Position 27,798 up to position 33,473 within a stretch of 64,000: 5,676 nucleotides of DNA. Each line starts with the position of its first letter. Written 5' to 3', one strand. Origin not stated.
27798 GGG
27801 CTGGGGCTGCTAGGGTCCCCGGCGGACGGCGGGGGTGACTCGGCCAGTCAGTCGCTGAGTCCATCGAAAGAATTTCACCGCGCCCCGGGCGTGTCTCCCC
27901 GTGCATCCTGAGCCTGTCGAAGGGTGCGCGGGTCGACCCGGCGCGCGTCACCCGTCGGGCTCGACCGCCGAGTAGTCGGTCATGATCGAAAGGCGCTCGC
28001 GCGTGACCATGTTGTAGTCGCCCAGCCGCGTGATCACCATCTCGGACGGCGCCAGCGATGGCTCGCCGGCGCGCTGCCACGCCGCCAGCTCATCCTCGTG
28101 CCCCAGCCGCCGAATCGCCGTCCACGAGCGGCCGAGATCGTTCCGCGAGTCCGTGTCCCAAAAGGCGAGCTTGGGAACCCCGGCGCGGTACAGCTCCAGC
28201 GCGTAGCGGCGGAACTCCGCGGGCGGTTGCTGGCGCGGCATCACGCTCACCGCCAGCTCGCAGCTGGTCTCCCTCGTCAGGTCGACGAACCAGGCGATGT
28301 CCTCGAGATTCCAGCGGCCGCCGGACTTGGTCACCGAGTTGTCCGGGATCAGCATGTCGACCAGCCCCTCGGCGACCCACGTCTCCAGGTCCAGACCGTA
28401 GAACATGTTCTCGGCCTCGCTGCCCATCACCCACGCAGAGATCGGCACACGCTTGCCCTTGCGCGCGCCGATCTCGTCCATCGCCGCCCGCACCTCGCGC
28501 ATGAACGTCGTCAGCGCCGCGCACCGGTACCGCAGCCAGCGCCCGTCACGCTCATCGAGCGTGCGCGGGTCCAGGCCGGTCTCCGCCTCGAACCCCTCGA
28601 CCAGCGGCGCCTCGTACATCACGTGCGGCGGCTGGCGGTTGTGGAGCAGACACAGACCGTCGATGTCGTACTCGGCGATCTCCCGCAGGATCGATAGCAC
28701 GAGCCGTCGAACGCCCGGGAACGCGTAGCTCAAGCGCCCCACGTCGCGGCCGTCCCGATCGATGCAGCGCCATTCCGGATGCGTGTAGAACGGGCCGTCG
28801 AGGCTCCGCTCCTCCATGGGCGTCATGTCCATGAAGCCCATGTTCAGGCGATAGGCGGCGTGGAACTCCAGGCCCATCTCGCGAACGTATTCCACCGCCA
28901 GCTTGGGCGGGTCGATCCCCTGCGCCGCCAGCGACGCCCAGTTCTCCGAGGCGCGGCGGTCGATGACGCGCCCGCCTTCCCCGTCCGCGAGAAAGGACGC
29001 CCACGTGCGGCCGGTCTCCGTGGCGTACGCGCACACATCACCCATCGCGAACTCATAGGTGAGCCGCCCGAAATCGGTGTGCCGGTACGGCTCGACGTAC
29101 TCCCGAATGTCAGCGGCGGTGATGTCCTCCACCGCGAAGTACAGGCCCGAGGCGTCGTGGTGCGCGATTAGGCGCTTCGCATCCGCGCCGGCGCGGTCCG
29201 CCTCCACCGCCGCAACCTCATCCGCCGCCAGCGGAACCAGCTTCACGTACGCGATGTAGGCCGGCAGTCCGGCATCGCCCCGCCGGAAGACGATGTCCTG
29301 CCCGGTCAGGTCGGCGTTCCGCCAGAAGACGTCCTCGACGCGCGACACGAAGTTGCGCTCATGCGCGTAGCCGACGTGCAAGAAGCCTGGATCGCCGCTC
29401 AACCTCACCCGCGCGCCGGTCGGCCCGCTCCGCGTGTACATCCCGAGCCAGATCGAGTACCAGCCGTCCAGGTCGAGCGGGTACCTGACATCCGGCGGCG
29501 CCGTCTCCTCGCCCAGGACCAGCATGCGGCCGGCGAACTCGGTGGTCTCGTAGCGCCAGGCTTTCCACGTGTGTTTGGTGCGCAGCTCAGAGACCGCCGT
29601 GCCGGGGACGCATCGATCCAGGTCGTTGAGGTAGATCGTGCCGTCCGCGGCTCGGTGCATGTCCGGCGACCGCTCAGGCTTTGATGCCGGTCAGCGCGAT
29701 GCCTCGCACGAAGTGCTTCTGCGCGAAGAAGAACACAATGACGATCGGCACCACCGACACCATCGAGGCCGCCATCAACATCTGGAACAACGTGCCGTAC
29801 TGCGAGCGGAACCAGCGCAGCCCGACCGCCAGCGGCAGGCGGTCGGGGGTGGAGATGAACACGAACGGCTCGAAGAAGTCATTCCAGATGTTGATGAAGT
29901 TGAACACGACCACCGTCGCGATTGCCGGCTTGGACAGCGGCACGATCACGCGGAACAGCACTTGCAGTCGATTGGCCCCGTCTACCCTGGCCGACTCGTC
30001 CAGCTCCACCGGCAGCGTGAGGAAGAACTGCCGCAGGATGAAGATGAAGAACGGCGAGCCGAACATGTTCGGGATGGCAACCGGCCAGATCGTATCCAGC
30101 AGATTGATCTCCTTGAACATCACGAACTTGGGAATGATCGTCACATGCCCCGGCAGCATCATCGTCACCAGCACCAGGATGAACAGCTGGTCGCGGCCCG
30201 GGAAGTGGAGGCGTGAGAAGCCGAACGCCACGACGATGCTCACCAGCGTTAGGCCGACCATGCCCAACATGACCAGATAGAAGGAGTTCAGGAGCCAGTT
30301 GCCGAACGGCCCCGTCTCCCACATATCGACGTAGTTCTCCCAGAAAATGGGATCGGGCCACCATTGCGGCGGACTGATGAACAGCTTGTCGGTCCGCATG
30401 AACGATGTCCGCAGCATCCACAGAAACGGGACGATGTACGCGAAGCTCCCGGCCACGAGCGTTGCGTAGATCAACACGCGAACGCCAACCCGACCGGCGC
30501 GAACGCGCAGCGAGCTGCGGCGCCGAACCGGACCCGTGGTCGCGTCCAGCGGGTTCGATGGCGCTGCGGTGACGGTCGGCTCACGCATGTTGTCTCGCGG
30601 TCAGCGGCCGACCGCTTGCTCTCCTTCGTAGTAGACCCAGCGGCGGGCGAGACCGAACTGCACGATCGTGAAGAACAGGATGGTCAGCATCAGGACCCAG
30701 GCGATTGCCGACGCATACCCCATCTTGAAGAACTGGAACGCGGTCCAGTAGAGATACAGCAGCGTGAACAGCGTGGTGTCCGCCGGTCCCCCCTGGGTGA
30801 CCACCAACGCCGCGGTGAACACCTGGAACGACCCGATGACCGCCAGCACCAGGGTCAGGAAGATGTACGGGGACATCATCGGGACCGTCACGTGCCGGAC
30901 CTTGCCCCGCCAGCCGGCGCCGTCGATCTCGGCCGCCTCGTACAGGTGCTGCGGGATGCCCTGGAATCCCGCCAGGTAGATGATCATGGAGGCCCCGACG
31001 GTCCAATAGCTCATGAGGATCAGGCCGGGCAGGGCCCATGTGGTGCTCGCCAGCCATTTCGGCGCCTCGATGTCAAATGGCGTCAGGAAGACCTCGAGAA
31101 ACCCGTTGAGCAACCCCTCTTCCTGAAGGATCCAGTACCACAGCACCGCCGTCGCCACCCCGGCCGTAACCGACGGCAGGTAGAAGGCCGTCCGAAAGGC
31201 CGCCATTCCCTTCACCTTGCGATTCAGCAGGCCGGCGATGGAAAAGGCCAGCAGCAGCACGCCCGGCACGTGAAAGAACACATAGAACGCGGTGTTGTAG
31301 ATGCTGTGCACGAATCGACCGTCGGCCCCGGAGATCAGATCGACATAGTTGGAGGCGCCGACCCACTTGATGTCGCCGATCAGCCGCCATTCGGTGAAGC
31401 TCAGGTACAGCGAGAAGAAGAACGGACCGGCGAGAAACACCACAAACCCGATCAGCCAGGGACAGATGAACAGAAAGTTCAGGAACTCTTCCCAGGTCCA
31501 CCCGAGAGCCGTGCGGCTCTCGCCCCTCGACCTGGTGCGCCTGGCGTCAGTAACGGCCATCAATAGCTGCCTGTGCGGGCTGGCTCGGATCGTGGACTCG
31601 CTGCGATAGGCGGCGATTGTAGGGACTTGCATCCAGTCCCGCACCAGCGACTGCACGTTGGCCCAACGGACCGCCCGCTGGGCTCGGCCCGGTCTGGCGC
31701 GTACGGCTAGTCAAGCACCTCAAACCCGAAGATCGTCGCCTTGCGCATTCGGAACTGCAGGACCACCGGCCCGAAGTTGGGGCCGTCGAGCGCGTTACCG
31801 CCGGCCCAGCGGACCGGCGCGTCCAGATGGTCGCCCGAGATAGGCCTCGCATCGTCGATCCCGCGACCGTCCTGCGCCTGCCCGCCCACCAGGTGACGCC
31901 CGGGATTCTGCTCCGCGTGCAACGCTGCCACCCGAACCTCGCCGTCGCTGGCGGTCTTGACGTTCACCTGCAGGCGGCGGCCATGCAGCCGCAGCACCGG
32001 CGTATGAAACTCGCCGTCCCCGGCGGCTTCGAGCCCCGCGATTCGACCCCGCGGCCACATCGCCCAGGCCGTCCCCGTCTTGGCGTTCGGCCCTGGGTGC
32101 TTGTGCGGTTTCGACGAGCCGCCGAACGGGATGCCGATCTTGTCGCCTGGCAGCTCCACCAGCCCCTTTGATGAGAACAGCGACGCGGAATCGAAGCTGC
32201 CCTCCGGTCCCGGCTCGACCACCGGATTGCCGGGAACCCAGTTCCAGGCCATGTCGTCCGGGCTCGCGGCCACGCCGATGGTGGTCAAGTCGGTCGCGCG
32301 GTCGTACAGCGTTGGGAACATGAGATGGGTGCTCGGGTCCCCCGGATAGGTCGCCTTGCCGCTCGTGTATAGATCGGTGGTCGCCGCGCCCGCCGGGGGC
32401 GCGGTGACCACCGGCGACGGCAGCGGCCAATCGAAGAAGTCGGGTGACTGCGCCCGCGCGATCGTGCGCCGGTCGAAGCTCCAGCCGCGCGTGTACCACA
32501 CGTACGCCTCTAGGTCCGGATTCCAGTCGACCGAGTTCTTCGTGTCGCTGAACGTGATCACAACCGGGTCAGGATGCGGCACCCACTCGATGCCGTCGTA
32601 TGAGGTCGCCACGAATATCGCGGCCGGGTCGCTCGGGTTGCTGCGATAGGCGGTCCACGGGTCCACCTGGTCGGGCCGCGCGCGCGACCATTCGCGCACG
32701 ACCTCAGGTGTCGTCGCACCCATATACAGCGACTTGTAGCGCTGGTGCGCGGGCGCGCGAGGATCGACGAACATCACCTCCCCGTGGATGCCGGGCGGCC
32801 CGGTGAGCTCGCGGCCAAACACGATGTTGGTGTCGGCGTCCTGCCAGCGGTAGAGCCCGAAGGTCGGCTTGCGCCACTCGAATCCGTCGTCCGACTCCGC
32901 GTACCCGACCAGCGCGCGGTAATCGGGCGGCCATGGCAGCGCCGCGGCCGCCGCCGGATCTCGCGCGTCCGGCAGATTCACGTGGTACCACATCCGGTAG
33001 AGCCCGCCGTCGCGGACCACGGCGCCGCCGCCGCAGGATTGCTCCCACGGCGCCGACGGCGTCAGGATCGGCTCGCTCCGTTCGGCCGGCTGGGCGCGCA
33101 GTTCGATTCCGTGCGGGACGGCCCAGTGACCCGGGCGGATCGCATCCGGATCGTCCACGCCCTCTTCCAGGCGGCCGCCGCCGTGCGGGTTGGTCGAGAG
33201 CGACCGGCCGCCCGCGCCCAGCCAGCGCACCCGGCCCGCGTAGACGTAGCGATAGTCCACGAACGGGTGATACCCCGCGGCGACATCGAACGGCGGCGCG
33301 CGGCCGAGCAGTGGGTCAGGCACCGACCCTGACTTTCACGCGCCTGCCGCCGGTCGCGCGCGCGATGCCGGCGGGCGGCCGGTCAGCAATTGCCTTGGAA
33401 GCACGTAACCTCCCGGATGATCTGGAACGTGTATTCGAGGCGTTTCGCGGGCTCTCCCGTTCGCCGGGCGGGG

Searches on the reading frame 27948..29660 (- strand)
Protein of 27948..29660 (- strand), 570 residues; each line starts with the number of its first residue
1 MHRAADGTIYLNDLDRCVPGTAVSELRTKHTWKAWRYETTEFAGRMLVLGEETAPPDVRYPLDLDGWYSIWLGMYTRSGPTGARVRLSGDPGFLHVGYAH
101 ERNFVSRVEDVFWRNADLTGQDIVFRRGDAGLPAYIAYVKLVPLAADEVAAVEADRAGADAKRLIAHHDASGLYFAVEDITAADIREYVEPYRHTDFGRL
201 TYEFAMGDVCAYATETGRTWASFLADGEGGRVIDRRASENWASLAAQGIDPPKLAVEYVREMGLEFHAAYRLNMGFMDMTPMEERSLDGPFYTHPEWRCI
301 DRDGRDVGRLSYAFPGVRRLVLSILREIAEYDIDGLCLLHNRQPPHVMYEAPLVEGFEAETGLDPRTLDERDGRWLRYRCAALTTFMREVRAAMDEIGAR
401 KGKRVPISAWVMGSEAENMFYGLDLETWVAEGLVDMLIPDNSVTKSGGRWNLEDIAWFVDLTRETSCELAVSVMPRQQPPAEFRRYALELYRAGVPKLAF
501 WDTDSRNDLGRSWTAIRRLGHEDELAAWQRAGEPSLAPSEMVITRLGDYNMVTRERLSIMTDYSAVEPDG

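Call 18: search_protein_families(library=pfam, max_evalue=0.001, proteins=[window:27948-29660:-])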
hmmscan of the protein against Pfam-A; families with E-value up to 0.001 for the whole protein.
window:27948-29660:- (570 aa): 1 family
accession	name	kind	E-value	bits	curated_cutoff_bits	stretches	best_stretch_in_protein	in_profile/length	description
PF02638.21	GHL10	-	1.4e-09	37.9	27.9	1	244-440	64-259/311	Glycosyl hydrolase-like 10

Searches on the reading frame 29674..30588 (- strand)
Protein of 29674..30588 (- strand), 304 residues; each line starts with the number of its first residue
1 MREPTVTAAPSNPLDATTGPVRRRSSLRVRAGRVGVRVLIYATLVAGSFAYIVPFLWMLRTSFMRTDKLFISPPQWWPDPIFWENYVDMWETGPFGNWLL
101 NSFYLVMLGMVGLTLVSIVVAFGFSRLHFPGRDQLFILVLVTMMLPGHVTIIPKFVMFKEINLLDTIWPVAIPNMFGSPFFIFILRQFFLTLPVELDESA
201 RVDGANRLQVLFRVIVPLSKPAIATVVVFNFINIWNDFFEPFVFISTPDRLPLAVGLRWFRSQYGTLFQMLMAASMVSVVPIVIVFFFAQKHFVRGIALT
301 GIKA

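Call 18: search_protein_families(library=pfam, max_evalue=0.001, proteins=[window:29674-30588:-])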
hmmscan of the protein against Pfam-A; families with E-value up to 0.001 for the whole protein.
window:29674-30588:- (304 aa): 1 family
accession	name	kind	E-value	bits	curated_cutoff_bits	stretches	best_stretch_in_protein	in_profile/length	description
PF00528.27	BPD_transp_1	-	7.8e-20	71.8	26.4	1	115-297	3-182/184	Binding-protein-dependent transport system inner membrane component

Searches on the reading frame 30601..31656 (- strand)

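Call 18: search_protein_families(library=pfam, max_evalue=0.001, proteins=[window:30601-31656:-])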
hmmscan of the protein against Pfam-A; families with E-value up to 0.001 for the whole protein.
window:30601-31656:- (351 aa): 1 family
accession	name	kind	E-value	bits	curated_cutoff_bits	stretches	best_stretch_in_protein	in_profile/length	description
PF00528.27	BPD_transp_1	-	6.4e-12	46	26.4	1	136-340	4-182/184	Binding-protein-dependent transport system inner membrane component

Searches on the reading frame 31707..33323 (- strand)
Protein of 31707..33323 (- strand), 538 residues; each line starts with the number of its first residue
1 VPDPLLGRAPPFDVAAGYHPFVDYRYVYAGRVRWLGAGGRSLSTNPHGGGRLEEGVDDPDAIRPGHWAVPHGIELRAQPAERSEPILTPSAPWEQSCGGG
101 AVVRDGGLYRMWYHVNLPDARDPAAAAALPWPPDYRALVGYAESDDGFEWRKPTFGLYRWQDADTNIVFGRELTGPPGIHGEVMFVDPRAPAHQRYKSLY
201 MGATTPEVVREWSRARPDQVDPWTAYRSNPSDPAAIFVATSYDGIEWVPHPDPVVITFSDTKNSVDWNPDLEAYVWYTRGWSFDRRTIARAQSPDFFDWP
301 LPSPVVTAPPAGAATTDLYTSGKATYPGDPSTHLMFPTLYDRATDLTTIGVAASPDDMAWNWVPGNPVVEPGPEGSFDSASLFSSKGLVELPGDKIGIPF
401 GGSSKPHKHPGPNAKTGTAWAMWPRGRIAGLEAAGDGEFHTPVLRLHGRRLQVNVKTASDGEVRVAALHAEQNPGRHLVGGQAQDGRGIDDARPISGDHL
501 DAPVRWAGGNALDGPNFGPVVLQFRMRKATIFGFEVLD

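Call 4: search_protein_families(library=pfam, max_evalue=1, proteins=[window:31707-33323:-])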
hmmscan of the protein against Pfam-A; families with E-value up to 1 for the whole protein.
window:31707-33323:- (538 aa): 0 families

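Call 9: search_protein_families(library=ncbifam, max_evalue=1, proteins=[window:31707-33323:-])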
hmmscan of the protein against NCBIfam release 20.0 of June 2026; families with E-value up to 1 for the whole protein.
window:31707-33323:- (538 aa): 0 families

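Call 41: search_solved_structures(query=window:31707-33323:-, max_evalue=1)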
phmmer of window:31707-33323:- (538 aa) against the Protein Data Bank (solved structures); distinct sequences matched with E-value up to 1: 0.
